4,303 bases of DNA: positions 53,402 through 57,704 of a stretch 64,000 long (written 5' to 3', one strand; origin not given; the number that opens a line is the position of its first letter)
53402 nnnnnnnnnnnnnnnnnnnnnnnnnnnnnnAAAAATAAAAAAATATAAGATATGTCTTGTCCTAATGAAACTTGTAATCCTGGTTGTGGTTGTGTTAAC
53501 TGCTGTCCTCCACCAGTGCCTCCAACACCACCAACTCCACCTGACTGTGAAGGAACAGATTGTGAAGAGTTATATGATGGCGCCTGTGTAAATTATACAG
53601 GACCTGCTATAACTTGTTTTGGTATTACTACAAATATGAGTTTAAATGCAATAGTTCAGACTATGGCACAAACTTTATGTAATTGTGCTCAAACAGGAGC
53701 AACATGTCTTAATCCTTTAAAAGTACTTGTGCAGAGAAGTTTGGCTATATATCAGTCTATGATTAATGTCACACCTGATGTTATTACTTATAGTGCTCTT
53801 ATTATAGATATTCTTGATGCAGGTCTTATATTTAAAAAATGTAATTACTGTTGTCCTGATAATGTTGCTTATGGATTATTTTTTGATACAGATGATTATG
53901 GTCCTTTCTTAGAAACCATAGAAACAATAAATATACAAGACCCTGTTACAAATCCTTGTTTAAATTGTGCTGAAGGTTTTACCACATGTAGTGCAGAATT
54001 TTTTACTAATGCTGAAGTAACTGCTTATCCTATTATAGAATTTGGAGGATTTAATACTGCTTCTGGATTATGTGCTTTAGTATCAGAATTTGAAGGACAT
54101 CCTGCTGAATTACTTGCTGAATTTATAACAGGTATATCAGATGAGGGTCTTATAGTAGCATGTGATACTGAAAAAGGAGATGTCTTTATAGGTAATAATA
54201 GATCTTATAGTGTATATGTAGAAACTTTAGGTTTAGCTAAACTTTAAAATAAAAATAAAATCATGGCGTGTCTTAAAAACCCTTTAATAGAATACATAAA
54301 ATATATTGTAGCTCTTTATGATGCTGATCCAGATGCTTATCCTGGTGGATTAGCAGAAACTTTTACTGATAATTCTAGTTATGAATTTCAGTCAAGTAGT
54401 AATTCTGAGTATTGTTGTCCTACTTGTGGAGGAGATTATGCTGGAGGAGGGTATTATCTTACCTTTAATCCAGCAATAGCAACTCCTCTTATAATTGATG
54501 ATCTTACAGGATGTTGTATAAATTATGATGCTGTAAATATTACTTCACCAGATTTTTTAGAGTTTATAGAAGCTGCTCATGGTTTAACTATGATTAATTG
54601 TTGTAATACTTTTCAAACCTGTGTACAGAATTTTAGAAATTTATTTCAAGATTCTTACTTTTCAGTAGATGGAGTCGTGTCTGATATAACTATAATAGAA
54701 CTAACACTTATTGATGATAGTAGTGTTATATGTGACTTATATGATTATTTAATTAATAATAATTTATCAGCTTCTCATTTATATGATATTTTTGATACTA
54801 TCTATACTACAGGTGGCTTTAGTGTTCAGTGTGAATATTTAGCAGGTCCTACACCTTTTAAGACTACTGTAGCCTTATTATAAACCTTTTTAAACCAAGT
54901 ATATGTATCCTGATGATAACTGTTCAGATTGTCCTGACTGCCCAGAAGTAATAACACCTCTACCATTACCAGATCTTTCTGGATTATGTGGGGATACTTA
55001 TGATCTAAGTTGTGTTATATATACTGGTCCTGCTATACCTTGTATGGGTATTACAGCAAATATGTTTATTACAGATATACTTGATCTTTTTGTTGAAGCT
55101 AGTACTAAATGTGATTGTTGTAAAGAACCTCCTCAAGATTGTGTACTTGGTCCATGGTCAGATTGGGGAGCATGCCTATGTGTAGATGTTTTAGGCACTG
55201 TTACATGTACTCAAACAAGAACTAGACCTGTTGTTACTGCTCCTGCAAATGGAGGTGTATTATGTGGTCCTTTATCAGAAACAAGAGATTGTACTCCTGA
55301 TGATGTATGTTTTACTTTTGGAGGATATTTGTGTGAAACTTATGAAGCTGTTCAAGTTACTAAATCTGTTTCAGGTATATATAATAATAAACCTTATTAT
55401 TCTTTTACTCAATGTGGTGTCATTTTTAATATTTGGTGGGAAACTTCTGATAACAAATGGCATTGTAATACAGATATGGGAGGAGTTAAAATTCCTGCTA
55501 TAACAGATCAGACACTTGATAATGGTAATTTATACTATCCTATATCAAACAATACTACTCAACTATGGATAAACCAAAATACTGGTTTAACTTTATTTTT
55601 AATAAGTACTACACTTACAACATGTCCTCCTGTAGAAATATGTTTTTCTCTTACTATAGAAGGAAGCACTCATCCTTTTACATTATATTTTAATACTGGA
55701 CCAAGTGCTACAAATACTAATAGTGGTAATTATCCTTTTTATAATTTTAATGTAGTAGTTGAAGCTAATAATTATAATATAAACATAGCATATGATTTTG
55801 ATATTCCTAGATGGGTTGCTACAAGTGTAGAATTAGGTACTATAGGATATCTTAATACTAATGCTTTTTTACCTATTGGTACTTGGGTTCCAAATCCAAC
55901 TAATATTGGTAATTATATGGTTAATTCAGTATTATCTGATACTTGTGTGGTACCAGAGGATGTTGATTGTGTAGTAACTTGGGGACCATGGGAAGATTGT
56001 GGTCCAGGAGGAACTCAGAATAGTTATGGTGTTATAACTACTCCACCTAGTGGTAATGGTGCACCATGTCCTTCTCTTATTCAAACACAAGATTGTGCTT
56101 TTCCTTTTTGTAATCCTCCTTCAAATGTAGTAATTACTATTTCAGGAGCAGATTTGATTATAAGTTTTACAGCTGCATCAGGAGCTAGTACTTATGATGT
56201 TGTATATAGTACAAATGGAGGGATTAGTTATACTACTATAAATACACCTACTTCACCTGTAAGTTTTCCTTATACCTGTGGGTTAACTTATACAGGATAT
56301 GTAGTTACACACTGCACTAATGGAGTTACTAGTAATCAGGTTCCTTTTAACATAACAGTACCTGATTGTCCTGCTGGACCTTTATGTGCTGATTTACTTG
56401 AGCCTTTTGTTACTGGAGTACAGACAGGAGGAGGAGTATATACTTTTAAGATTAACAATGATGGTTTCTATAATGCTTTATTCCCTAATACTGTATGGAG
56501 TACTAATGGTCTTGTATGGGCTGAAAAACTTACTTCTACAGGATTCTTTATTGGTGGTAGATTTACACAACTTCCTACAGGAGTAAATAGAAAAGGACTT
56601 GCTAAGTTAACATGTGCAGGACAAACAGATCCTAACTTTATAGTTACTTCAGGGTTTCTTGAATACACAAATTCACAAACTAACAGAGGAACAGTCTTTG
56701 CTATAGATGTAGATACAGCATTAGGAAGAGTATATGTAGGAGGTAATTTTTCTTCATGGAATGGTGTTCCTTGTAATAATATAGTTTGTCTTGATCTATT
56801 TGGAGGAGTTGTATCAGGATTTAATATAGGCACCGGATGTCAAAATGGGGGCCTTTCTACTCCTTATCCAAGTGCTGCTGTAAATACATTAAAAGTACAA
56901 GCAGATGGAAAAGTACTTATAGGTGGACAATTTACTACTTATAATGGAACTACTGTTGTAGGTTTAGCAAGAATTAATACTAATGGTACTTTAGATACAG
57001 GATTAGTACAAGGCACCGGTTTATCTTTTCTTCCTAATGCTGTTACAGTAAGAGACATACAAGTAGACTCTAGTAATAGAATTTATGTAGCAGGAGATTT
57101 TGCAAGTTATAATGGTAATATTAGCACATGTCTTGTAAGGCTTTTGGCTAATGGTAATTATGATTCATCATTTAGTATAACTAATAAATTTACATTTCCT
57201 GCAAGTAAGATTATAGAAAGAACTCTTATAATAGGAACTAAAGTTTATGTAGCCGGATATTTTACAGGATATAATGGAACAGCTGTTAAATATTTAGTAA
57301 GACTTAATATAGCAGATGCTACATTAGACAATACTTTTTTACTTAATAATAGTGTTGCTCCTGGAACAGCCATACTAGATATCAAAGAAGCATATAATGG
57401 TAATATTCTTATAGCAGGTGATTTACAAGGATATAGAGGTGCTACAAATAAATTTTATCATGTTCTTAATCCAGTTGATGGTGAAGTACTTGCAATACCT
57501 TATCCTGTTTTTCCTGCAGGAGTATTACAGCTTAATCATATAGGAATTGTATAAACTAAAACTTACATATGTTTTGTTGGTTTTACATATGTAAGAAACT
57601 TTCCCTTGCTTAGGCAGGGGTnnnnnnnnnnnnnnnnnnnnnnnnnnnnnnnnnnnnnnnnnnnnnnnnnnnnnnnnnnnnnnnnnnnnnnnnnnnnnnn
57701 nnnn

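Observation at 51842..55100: Shared Cys-containing N-terminal module on three consecutive tail genes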

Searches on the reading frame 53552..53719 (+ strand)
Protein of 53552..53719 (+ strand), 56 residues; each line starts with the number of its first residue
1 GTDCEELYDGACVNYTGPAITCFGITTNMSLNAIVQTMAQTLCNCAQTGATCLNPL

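Call 29: find_homologous_proteins(query=A2, max_evalue=0.01)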
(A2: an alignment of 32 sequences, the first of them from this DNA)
Query A2 (32 sequences) (56 aa, profile of the alignment): 12 proteins with E <= 0.01 among 61 candidates.
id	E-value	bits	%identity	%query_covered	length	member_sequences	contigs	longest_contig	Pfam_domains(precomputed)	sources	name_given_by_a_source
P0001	6.6e-16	76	30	66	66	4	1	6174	-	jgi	jgi:hypothetical protein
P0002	1.6e-13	68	30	66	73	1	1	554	-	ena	-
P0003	5.8e-13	66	29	61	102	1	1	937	-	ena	-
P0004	3.7e-12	64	33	59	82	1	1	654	-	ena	-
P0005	4.5e-12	63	33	70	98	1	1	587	-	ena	-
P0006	6.6e-12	63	30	59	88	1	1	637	-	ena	-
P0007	3.2e-11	61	34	57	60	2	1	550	-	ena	-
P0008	6.0e-11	60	34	73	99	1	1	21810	-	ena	-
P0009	1.9e-10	58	28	77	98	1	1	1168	-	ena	-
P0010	4.8e-10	57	29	55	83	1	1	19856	-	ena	-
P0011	8.7e-9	53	31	52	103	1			-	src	-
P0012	9.9e-8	49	35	55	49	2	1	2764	-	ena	-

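Call 59: search_protein_representatives(alignment_id=A5)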
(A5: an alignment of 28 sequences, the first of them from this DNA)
Query: 28 sequences, 51 profile positions. Proteins with E-value up to 0.001 (for the whole library): 1276; up to 1e-10: 488; up to 1e-30: 0. The best 150 are listed.
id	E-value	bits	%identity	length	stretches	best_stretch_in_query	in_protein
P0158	9.8e-21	89.5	-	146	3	1-47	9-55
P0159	1.1e-20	89.4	-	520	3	3-50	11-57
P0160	6.2e-20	86.9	-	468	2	1-50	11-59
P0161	8.6e-20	86.5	-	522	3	2-49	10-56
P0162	1.3e-19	85.9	-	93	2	1-49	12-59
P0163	1.4e-19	85.8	-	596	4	2-50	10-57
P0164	1.7e-19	85.6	-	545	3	3-50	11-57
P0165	1.8e-19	85.4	-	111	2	2-50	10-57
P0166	2.0e-19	85.3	-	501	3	3-50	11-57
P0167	5.0e-19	84.1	-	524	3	3-49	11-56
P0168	5.6e-19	83.9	-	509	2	2-49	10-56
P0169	8.8e-19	83.3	-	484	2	1-49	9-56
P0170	9.0e-19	83.2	-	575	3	2-49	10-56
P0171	1.1e-18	82.9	-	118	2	1-47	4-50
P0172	1.3e-18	82.7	-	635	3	3-49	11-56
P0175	2.0e-18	82.1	-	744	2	2-49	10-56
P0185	5.7e-18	80.7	-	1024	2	2-50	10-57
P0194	1.2e-17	79.7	-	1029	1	2-50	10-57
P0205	2.0e-17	78.9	-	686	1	2-49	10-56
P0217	3.2e-17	78.3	-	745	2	1-45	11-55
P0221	3.3e-17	78.2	-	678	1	2-50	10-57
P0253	1.2e-16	76.4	-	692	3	2-50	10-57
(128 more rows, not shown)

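Call 61: predict_structure(alignment_id=A6)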
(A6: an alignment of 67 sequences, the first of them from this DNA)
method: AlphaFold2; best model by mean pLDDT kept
length: 54 residues; sequences in the alignment: 67
mean_pLDDT: 84.3   pTM: 0.65
mean pLDDT of the five models: 84.3, 83.5, 82.1, 81.4, 81.2
residues with pLDDT >= 90: 26; 70-90: 18; 50-70: 9; < 50: 1
segments of 3 or more residues with pLDDT < 50: none
pLDDT, mean of each block of 10 residues (from residue 1): 73 93 93 92 76 67
secondary structure, 60 per line:
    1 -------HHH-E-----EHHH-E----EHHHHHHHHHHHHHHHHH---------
elements in order: H29-45

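Call 63: search_protein_families(library=pfam, proteins=[P0185, P0194, P0175, P0217, P0205, P0253, P0221, P0172, P0163], max_evalue=0.001)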
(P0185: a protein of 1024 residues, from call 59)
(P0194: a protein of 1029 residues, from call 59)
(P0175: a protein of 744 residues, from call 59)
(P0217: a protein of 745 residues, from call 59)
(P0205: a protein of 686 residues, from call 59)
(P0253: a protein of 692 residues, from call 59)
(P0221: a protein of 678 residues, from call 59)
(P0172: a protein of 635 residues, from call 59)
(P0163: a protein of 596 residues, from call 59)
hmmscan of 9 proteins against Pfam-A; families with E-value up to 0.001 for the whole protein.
P0185 (1024 aa): 0 families

P0194 (1029 aa): 0 families

P0175 (744 aa): 1 family
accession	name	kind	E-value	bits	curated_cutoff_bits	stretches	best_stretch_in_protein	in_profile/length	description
PF13573.12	SprB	-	5.4e-06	26.4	28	1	658-676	17-35/37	SprB repeat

P0217 (745 aa): 1 family
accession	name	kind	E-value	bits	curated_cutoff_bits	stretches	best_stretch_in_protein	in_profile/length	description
PF00092.34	VWA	-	0.00027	21.6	23.8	0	501-544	1-43/174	von Willebrand factor type A domain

P0205 (686 aa): 0 families

P0253 (692 aa): 1 family
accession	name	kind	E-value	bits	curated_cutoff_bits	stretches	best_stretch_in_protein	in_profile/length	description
PF11999.13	Ice_binding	-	1.8e-26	93.6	28.7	1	524-689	36-207/208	Ice-binding-like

P0221 (678 aa): 0 families

P0172 (635 aa): 0 families

P0163 (596 aa): 0 families

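Call 74: fold_search(model_id=the predicted structure, library=viral)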
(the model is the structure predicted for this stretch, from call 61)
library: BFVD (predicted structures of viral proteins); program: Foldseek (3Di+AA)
matches with E <= 10: 5; with E <= 0.001: 0
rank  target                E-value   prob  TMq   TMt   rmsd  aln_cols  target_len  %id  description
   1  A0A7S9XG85            9.5e-02  1.00  0.67  0.11   3.9        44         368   30  Phage tail collar domain-containing protein [Virus NIOZ-UU157]
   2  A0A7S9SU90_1          1.6e-01  0.99  0.61  0.03   2.1        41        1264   34  Uncharacterized protein [Virus NIOZ-UU157]
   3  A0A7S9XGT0            1.8e-01  1.00  0.73  0.38   1.3        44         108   25  Uncharacterized protein [Virus NIOZ-UU157]
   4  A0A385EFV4            5.9e+00  0.09  0.43  0.38   5.4        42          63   17  Uncharacterized protein [Synechococcus phage S-T4]
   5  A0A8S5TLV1            9.5e+00  0.08  0.39  0.05   3.4        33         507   18  Uncharacterized protein [Podoviridae sp. ctO1718]

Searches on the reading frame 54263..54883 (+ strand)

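Call 3: search_protein_families(library=pfam, proteins=[window:54263-54883:+], max_evalue=0.1)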
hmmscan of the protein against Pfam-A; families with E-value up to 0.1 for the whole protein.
window:54263-54883:+ (206 aa): 1 family
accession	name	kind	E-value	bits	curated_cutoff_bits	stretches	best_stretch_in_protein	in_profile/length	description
PF14936.11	p53-inducible11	-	0.022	15.3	27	1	107-159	105-157/179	Tumour protein p53-inducible protein 11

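Call 4: search_protein_families(library=phrogs, proteins=[window:54263-54883:+], max_evalue=0.1)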
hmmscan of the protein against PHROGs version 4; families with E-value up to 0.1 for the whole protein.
window:54263-54883:+ (206 aa): 1 family
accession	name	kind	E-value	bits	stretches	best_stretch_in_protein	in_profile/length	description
phrog_22079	-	unknown function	0.088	13.9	0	113-143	33-63/67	-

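Call 87: search_protein_families(library=ncbifam, proteins=[window:54263-54883:+], max_evalue=0.01)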
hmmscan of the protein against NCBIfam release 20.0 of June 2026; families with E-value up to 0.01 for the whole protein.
window:54263-54883:+ (206 aa): 0 families

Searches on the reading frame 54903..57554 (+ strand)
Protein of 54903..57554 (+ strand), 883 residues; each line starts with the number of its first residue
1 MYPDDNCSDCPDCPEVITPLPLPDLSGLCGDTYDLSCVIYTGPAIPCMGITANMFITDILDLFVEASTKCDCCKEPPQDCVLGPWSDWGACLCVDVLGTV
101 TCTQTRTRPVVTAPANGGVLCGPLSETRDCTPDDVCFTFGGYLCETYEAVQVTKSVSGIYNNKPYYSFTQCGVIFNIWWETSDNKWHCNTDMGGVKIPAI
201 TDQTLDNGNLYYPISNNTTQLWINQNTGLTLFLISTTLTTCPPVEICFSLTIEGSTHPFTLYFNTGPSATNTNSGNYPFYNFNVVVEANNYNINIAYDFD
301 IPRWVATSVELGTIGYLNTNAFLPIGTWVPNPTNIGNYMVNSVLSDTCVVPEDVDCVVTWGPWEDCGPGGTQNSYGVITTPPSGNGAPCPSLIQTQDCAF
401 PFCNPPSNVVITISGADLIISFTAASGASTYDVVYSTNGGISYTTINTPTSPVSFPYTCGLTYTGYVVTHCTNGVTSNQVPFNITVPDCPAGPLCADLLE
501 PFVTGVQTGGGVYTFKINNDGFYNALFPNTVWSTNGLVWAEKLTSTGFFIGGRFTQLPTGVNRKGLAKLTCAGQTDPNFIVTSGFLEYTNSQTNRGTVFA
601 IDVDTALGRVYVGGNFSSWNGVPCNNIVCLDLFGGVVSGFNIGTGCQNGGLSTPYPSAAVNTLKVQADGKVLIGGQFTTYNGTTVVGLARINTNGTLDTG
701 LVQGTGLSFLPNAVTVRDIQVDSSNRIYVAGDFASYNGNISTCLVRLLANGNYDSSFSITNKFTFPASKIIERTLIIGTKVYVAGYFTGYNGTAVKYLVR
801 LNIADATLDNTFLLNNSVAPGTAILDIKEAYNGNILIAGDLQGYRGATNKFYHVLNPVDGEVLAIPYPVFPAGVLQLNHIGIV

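Call 3: search_protein_families(library=pfam, proteins=[window:54903-57554:+], max_evalue=0.1)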
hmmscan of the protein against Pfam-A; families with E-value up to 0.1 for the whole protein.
window:54903-57554:+ (883 aa): 3 families
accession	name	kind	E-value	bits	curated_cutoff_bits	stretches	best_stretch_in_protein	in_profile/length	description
PF17164.10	DUF5122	-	4.4e-33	113.7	27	4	666-700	1-35/36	Domain of unknown function (DUF5122) beta-propeller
PF19028.6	TSP1_spondin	-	3.9e-13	49.9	41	2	80-134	1-51/52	Spondin-like TSP1 domain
PF12768.13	Rax2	-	0.00029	20.7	28.8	1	594-629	22-56/254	Rax2 C-terminal beta propeller domain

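Call 4: search_protein_families(library=phrogs, proteins=[window:54903-57554:+], max_evalue=0.1)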
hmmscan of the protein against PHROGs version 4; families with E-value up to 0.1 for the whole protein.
window:54903-57554:+ (883 aa): 1 family
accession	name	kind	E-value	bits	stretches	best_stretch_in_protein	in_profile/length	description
phrog_5490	-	unknown function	8.3e-14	52.3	2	546-744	141-322/382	-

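Call 87: search_protein_families(library=ncbifam, proteins=[window:54903-57554:+], max_evalue=0.01)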
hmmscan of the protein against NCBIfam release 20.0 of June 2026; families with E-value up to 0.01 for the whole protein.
window:54903-57554:+ (883 aa): 1 family
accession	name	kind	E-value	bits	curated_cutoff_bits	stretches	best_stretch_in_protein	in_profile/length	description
TIGR02608.1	delta_60_rpt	domain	9.6e-15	54.2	76.5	2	660-704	3-48/55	delta-60 repeat domain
